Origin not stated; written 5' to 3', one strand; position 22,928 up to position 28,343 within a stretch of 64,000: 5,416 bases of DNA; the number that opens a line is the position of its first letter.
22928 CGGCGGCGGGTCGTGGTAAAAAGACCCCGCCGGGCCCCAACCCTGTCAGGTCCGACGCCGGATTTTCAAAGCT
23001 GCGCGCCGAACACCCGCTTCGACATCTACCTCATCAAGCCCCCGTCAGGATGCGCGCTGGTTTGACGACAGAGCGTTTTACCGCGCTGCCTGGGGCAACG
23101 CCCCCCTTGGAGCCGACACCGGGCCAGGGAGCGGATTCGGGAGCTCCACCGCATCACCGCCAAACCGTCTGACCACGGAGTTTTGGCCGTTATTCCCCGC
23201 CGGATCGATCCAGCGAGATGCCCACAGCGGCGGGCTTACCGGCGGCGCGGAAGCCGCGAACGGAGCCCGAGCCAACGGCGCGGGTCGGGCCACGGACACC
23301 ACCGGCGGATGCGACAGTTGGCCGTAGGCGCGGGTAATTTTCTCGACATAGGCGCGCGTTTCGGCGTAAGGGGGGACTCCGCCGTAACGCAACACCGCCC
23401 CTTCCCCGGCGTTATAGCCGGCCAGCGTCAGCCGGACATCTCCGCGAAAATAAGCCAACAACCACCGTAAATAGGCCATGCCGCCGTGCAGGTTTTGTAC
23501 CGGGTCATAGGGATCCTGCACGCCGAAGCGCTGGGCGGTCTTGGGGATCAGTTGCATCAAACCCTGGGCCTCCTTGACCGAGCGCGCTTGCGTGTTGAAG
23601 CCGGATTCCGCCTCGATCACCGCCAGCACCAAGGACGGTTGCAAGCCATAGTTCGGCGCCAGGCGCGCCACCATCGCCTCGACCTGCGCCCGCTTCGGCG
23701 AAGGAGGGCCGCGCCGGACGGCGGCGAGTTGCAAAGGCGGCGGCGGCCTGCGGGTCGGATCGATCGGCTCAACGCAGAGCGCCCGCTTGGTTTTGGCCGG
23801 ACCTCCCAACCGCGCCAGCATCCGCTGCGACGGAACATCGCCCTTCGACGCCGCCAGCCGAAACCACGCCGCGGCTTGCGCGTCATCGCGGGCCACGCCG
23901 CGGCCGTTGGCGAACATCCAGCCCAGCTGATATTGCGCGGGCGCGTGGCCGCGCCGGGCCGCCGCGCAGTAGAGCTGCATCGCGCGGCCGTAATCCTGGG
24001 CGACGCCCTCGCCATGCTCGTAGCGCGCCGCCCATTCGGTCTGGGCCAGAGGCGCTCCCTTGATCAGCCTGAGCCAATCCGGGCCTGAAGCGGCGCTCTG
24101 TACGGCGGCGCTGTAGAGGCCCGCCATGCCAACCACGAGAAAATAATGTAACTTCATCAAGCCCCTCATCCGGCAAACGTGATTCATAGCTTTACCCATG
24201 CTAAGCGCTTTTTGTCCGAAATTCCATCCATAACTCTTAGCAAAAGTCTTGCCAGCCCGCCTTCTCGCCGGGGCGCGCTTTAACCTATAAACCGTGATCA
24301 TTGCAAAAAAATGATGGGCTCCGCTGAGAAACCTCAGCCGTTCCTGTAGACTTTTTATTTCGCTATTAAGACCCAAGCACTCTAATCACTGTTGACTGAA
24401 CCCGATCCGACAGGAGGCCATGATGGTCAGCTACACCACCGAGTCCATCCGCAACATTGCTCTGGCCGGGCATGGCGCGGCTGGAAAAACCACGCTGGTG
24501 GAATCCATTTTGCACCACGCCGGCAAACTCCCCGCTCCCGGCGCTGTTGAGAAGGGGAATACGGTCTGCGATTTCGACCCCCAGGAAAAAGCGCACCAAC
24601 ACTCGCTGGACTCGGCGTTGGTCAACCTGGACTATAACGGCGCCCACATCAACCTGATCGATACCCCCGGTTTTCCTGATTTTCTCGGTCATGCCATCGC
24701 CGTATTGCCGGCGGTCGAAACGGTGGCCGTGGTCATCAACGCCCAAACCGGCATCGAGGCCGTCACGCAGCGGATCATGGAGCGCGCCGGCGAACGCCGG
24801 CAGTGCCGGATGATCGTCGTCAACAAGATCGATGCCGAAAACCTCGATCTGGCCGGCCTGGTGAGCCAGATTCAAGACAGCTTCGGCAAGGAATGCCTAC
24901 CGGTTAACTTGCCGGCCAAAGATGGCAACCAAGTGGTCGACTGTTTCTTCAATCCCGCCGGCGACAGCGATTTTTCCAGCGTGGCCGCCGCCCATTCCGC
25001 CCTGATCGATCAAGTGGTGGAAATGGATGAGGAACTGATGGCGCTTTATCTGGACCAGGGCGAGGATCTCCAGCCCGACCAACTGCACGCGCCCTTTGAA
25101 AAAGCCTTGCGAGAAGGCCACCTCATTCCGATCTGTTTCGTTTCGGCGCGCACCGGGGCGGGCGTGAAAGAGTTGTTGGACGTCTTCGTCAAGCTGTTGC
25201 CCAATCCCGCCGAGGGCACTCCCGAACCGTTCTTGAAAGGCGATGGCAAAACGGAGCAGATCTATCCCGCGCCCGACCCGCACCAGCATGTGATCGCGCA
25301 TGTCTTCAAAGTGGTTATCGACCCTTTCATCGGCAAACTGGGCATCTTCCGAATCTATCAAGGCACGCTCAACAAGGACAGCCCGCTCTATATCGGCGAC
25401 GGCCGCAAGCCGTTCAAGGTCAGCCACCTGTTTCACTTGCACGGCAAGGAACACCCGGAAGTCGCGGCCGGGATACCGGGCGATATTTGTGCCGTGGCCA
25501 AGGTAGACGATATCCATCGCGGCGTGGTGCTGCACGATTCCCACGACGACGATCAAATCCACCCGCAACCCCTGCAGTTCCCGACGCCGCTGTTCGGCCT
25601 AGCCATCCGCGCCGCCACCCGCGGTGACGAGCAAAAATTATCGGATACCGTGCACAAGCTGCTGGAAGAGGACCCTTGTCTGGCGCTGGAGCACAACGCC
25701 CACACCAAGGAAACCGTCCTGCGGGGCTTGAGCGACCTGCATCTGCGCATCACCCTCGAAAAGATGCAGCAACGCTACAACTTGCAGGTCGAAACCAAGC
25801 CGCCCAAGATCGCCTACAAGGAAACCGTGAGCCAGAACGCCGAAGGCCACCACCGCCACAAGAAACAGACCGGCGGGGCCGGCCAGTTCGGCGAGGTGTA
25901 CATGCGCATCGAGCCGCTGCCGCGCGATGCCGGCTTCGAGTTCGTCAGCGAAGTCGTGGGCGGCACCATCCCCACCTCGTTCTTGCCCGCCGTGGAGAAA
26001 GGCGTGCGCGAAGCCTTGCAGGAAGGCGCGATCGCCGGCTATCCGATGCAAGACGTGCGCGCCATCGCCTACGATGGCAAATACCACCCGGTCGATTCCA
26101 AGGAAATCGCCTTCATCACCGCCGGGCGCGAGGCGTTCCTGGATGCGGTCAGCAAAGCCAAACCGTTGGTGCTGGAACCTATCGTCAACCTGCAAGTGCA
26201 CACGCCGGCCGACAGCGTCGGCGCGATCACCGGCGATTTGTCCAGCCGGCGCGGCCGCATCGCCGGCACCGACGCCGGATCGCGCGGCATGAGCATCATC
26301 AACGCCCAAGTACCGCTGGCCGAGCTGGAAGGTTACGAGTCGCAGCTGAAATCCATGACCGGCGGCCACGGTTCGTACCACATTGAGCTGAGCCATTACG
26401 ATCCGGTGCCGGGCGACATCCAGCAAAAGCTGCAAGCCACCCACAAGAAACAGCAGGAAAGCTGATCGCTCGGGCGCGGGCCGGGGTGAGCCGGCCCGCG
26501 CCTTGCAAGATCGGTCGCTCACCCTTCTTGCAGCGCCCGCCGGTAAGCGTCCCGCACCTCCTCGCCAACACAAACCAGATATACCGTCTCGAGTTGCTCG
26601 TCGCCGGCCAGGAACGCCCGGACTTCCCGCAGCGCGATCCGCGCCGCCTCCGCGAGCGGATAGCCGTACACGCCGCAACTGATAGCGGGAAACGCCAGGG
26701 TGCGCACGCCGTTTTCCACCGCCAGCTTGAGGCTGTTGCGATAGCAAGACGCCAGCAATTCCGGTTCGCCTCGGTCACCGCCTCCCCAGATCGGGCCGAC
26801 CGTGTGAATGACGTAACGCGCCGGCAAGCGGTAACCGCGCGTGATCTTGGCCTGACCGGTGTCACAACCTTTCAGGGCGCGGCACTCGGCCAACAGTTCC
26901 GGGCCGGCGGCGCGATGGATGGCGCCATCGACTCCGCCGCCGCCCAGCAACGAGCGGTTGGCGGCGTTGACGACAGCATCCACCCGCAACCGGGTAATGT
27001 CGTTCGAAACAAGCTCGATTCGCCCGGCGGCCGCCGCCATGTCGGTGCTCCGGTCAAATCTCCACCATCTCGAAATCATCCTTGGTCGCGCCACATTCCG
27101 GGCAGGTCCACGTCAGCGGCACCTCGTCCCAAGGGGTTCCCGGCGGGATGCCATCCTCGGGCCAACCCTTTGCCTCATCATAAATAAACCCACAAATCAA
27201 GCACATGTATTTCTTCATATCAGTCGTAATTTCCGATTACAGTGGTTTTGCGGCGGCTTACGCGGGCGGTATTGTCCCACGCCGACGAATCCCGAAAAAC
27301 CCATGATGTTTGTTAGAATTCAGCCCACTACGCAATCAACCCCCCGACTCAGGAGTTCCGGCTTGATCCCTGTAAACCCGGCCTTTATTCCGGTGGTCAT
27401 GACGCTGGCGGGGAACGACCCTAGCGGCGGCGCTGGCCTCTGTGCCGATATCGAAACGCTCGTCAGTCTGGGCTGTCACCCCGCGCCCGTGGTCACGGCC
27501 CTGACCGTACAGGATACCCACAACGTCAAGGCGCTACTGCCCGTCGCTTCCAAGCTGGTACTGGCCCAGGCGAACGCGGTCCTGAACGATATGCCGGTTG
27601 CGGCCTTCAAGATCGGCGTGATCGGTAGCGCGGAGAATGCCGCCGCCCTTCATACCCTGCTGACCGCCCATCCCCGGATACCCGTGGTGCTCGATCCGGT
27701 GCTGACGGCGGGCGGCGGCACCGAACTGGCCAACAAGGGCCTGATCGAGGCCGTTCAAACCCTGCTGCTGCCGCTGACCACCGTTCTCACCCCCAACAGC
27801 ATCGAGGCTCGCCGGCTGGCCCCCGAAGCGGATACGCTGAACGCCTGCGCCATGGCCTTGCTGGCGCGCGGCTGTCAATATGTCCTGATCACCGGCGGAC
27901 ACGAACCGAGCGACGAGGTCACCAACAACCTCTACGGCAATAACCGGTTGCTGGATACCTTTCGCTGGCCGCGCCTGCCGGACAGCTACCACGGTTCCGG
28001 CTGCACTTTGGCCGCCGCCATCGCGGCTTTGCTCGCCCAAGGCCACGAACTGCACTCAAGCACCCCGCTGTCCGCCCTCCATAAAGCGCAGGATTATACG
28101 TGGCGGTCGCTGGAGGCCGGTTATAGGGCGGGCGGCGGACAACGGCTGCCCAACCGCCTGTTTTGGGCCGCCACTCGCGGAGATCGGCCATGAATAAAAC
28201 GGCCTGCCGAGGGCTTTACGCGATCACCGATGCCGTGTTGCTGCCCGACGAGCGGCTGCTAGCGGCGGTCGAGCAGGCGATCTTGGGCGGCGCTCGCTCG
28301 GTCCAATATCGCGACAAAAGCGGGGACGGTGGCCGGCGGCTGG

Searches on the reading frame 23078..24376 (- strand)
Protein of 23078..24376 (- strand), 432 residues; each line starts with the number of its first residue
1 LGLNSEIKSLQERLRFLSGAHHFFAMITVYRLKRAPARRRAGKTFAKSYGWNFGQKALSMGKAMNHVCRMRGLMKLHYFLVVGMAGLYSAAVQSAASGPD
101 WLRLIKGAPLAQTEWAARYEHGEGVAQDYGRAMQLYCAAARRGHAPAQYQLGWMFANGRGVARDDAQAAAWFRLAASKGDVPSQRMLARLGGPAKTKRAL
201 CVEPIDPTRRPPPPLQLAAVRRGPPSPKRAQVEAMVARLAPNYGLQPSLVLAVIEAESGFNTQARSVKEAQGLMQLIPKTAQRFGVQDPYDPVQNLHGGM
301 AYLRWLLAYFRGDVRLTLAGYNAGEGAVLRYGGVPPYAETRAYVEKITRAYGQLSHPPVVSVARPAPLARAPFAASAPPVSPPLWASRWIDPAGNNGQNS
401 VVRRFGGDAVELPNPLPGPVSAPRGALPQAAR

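Call 91: search_protein_families(library=pfam, proteins=[window:23078-24376:-], max_evalue=0.00001)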
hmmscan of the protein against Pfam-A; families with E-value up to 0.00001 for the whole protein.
window:23078-24376:- (432 aa): 2 families
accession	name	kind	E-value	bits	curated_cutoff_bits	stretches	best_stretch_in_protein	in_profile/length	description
PF01464.25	SLT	-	1.2e-25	89.8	21.3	1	240-333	7-106/117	Transglycosylase SLT domain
PF08238.18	Sel1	-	3.1e-15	56.5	30.7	1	145-180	1-36/36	Sel1 repeat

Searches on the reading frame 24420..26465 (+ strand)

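Call 91: search_protein_families(library=pfam, proteins=[window:24420-26465:+], max_evalue=0.00001)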
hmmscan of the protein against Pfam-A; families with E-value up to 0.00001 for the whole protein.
window:24420-26465:+ (681 aa): 6 families
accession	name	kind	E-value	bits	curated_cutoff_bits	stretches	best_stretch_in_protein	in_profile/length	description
PF03764.24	EFG_IV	-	9.7e-41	138.8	24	1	462-581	1-121/121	Elongation factor G, domain IV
PF00009.33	GTP_EFTU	-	5.5e-36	124.4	26.5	1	9-261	2-187/188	Elongation factor Tu GTP binding domain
PF00679.30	EFG_C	-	9.1e-27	93.4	27.9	1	584-670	2-88/89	Elongation factor G C-terminus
PF14492.12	EFG_III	-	1.3e-22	80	27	1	387-460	1-74/75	Elongation Factor G, domain III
PF22042.2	EF-G_D2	-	1.8e-09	38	27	1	293-364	4-73/84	Elongation factor G domain 2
PF03144.31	GTP_EFTU_D2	-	7.6e-08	33.1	30.3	1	305-371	1-72/73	Elongation factor Tu domain 2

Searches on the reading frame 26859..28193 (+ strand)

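Call 91: search_protein_families(library=pfam, proteins=[window:26859-28193:+], max_evalue=0.00001)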
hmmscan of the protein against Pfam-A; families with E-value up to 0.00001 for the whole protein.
window:26859-28193:+ (444 aa): 1 family
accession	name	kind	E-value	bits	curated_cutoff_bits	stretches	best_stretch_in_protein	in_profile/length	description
PF08543.17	Phos_pyr_kin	-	9.6e-67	225.4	27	1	187-428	1-242/246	Phosphomethylpyrimidine kinase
